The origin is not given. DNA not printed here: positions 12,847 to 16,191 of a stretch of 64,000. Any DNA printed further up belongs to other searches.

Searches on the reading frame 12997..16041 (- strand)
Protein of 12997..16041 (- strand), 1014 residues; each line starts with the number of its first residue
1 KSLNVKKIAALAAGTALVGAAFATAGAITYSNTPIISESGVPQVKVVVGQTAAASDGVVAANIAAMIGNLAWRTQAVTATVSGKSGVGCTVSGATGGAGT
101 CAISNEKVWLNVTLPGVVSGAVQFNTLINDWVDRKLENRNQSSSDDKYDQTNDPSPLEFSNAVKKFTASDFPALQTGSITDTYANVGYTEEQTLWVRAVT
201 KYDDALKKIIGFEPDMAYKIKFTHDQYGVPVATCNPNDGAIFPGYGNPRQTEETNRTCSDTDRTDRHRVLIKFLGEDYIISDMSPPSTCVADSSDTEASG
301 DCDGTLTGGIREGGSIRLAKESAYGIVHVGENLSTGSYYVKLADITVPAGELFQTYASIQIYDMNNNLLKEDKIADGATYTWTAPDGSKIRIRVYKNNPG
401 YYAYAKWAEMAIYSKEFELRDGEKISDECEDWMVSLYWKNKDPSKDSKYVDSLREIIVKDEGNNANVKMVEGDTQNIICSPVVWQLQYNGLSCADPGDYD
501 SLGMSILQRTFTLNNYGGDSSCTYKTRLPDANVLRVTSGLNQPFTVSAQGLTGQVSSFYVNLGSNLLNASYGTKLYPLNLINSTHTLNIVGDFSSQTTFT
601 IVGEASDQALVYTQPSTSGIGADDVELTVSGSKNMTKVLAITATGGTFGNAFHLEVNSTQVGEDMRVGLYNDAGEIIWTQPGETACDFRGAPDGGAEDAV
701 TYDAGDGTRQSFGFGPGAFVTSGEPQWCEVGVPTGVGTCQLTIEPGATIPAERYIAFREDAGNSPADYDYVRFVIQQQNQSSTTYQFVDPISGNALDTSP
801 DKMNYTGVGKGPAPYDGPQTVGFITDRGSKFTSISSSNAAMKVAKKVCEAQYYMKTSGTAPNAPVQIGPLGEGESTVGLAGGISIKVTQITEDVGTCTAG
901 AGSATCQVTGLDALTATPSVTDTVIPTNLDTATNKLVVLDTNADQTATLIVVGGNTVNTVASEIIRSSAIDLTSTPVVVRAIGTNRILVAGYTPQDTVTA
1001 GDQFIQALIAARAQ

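Call 60: search_protein_families(library=pfam, proteins=[window:12997-16041:-], max_evalue=0.00001)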
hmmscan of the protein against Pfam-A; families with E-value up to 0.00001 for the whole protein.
window:12997-16041:- (1014 aa): 1 family
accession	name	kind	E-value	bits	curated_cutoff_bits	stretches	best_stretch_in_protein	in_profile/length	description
PF05124.17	S_layer_C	-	1.6e-13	51.1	23.9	1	38-1007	11-176/177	S-layer like family, outer domain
